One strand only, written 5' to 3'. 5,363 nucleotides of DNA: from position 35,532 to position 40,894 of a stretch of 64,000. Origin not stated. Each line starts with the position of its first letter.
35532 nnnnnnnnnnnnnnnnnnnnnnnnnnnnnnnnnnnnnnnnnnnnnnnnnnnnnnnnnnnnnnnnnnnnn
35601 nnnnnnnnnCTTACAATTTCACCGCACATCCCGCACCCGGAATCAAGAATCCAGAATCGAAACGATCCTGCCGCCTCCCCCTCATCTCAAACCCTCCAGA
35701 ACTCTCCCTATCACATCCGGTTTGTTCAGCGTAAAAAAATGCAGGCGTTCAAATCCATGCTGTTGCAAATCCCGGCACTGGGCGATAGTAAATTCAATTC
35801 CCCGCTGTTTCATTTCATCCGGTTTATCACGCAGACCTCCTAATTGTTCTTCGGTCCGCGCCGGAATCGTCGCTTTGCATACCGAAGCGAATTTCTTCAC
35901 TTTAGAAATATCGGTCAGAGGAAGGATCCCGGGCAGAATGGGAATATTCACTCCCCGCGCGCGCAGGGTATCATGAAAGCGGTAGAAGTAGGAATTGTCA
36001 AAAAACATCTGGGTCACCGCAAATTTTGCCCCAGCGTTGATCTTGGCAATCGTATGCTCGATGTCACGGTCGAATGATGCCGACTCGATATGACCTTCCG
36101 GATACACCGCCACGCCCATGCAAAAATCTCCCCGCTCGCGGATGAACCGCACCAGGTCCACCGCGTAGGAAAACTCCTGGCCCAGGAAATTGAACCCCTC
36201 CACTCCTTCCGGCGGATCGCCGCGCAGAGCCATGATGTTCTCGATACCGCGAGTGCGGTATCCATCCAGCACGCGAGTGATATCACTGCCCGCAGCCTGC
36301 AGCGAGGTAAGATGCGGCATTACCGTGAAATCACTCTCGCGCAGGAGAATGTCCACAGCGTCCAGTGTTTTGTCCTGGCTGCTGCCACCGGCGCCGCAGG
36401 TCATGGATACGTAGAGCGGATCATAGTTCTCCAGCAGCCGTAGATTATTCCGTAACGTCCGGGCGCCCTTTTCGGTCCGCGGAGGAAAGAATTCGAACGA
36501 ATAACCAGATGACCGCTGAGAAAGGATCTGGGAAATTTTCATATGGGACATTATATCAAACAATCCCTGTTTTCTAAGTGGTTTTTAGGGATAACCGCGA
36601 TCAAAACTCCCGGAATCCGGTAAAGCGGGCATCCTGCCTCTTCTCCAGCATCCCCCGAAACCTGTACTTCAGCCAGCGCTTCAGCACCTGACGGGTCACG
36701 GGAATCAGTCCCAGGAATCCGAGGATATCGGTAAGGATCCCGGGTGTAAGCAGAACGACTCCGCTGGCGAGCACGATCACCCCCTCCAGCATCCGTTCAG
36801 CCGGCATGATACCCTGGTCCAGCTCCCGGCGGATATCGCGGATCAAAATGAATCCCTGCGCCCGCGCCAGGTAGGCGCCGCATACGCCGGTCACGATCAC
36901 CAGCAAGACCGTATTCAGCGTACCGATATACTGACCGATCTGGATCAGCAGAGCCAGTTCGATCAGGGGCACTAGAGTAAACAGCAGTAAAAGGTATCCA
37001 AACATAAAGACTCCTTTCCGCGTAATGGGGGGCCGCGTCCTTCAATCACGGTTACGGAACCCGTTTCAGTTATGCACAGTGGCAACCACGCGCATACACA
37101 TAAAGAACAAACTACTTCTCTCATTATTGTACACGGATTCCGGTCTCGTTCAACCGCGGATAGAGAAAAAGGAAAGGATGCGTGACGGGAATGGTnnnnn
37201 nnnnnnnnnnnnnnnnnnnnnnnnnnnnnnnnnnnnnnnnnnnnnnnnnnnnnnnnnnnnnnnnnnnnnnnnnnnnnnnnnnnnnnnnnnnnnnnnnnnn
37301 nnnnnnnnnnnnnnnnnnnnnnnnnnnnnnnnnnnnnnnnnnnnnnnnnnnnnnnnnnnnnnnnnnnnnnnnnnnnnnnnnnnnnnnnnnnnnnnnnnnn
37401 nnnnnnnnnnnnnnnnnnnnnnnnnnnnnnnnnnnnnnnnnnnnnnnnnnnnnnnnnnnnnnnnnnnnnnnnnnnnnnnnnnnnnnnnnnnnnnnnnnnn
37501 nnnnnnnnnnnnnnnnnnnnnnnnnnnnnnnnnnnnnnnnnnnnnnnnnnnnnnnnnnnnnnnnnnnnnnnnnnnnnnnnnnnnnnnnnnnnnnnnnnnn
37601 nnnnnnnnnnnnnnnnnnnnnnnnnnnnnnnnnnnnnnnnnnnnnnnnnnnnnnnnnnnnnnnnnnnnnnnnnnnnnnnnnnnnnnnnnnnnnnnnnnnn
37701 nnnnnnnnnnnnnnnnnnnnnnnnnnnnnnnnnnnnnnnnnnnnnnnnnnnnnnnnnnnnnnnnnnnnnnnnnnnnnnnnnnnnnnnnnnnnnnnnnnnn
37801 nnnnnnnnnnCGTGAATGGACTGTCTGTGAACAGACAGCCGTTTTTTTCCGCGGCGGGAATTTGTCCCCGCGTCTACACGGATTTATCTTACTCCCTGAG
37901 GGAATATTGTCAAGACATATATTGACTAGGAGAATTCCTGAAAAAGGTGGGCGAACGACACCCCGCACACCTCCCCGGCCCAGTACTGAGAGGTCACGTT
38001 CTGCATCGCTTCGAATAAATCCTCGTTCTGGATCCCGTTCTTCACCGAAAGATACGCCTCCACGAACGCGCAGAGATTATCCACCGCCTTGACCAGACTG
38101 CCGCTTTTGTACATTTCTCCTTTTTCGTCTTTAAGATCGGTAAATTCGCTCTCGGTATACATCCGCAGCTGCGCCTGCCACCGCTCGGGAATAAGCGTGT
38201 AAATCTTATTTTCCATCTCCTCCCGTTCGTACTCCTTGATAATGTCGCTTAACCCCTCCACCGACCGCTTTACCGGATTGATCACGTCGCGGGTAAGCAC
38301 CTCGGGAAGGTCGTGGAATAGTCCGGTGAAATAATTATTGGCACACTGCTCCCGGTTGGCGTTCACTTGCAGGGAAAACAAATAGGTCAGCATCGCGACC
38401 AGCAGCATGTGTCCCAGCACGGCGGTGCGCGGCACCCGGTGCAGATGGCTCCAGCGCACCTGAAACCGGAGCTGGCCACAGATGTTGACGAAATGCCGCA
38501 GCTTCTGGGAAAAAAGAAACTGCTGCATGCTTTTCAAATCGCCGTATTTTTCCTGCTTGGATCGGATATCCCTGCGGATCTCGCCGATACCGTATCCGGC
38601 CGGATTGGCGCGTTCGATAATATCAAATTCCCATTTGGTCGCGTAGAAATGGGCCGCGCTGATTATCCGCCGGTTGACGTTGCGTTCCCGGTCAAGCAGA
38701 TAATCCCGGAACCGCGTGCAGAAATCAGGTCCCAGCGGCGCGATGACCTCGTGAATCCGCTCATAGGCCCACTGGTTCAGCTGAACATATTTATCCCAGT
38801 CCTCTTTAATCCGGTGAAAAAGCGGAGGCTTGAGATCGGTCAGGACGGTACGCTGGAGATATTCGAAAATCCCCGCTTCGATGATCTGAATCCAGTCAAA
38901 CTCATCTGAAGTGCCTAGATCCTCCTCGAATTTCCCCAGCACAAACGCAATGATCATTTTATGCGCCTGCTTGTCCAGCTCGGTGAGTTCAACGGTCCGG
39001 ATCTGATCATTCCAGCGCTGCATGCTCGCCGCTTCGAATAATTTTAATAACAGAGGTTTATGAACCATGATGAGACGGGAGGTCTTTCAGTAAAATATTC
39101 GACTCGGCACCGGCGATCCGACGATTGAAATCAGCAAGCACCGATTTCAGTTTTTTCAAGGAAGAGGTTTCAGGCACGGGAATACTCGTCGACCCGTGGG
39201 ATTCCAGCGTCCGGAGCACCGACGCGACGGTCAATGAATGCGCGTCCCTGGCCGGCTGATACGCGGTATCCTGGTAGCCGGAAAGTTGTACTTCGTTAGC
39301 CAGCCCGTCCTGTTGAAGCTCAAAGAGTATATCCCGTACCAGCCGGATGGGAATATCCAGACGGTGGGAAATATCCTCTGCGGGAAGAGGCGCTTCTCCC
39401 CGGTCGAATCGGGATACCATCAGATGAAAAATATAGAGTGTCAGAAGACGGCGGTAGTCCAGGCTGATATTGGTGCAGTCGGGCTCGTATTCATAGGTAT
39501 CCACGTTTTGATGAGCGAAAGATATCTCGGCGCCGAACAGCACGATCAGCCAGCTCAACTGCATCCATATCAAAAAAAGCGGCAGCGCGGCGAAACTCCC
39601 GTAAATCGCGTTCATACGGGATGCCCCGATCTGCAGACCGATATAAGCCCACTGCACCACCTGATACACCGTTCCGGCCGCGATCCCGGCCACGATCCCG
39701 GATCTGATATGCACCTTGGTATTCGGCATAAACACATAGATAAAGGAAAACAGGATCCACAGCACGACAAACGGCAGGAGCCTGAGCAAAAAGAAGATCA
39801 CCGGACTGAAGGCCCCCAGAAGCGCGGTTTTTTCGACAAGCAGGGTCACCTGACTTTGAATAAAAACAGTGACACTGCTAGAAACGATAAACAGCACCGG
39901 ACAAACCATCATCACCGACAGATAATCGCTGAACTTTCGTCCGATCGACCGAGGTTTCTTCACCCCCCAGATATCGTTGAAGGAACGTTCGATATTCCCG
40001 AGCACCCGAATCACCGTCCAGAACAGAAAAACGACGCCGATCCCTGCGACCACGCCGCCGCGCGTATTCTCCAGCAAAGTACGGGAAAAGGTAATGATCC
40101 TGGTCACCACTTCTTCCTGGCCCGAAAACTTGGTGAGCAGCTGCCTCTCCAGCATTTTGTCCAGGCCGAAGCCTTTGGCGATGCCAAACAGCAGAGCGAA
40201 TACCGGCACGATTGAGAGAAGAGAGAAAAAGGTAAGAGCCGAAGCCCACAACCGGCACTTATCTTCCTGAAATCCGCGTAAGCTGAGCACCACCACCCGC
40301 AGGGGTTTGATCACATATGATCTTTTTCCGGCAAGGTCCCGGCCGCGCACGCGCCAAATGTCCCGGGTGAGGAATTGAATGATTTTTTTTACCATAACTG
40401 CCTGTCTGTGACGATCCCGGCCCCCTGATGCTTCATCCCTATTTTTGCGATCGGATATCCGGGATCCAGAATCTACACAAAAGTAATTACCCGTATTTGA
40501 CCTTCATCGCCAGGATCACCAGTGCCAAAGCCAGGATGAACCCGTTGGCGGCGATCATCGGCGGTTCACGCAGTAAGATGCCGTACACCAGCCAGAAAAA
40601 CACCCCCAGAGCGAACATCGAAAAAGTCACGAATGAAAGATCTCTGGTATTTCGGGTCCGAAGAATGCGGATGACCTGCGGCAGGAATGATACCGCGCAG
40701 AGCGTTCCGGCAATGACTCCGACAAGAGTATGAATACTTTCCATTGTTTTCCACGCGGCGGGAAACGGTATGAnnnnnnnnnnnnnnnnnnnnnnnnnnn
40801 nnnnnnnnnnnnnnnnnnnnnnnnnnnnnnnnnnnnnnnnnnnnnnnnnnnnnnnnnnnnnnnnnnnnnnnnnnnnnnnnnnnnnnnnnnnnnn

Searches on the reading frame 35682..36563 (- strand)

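Call 73: search_protein_families(library=pfam, proteins=[window:35682-36563:-], max_evalue=0.00001)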
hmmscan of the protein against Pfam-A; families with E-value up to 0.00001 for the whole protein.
window:35682-36563:- (293 aa): 1 family
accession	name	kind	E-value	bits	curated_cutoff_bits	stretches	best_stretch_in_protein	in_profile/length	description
PF02219.23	MTHFR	-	2.2e-87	293.5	24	1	9-291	1-285/287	Methylenetetrahydrofolate reductase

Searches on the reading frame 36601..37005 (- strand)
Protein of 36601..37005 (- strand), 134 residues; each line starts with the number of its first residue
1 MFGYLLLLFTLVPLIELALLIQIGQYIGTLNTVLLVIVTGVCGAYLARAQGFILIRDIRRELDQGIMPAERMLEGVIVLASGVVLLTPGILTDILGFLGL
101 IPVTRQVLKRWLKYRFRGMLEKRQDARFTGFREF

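Call 73: search_protein_families(library=pfam, proteins=[window:36601-37005:-], max_evalue=0.00001)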
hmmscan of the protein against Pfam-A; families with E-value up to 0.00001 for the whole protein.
window:36601-37005:- (134 aa): 1 family
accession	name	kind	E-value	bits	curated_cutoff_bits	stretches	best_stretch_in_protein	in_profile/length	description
PF04186.18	FxsA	-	6e-35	120.1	25.2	1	7-113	1-107/109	FxsA cytoplasmic membrane protein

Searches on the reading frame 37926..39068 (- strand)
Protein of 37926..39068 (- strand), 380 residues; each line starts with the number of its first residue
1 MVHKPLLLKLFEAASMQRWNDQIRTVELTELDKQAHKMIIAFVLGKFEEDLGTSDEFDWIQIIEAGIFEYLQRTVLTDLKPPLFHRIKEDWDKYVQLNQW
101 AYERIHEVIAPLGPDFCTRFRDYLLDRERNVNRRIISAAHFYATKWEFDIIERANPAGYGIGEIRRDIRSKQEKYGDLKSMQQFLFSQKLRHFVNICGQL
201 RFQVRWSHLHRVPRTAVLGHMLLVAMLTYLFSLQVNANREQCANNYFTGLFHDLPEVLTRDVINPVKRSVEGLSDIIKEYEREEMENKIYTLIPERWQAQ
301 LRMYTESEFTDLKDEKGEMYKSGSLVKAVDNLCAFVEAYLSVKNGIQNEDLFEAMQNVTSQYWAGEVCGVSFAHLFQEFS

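Call 5: search_protein_families(library=pfam, proteins=[window:37926-39068:-], max_evalue=0.01)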
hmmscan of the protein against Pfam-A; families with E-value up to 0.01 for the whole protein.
window:37926-39068:- (380 aa): 3 families
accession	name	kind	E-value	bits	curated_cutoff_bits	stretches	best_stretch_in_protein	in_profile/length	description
PF13023.12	HD_3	-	4.2e-25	89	22.5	1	197-349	1-142/165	HD domain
PF12917.13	YfbR-like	-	1.4e-22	80.7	25.9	1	192-357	1-157/182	5'-deoxynucleotidase YfbR-like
PF01966.28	HD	-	0.0042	17.8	22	0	217-284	1-73/116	HD domain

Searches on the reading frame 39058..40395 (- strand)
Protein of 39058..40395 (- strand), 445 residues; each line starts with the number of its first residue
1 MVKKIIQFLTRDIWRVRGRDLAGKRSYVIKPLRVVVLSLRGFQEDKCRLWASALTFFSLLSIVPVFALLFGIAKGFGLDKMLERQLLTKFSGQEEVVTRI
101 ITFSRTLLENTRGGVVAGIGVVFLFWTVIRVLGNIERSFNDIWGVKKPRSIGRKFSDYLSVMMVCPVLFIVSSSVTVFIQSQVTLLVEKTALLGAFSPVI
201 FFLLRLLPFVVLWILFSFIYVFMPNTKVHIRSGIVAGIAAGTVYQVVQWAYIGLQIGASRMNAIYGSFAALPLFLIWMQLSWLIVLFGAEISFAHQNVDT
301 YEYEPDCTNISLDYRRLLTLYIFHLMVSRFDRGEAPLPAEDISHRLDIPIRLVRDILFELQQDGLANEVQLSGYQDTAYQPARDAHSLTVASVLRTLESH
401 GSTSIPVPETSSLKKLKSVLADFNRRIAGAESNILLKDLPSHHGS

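Call 5: search_protein_families(library=pfam, proteins=[window:39058-40395:-], max_evalue=0.01)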
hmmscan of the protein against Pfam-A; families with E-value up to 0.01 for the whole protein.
window:39058-40395:- (445 aa): 2 families
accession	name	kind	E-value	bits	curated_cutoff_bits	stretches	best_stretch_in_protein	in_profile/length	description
PF03631.20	Virul_fac_BrkB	-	5e-58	197.2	33.7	1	43-297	1-257/259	Virulence factor BrkB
PF02082.26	Rrf2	-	0.0012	19.5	30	1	323-403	9-87/132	Iron-dependent Transcriptional regulator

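Call 75: find_related_loci(query=window:39058-40395:-, collection=metagenome_contigs, flank=10000)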
Query window:39058-40395:- (445 aa) in metagenome_contigs; peptide patterns used: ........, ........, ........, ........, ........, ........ (x = any residue, [..] = any of these).
412 stretches matched a pattern; 308 encode a relative of the query (tblastn E <= 1e-3); the best 80 are kept; 80 distinct loci.
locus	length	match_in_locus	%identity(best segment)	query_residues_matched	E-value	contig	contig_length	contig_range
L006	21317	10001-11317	57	1-439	0e+0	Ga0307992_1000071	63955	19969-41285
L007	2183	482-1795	60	2-439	0e+0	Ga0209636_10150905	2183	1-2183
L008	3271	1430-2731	59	1-434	0e+0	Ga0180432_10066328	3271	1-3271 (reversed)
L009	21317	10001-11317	58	1-439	2e-178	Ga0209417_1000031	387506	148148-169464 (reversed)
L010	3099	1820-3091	60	1-424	0e+0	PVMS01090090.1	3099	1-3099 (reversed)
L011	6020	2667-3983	59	1-440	1e-178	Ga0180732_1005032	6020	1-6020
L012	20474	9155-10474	58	2-441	1e-175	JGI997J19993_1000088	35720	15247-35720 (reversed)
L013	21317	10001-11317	59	1-439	2e-175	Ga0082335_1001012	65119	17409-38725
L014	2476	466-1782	56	1-439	0e+0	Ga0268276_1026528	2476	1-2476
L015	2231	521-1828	57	1-439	0e+0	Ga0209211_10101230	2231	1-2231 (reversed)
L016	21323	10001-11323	56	1-439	2e-173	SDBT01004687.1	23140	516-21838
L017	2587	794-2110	59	1-439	0e+0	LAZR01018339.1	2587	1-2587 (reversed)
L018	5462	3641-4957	55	1-439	1e-175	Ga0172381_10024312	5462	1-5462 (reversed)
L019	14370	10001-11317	56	1-439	9e-171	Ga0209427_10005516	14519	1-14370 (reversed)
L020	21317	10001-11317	55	1-439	1e-170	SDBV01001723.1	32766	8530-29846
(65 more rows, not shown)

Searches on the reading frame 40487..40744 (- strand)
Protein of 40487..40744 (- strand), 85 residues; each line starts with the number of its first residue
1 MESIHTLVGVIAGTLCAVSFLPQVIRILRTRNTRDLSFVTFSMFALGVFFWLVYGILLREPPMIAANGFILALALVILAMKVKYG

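Call 5: search_protein_families(library=pfam, proteins=[window:40487-40744:-], max_evalue=0.01)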
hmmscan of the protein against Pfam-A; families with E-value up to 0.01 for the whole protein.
window:40487-40744:- (85 aa): 2 families
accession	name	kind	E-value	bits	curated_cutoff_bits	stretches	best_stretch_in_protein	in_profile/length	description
PF04193.19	PQ-loop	-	1e-11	44.8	22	1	6-62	3-59/61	PQ loop repeat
PF03083.21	MtN3_slv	-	6.2e-09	36.2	23.7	1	19-82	17-80/87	Sugar efflux transporter for intercellular exchange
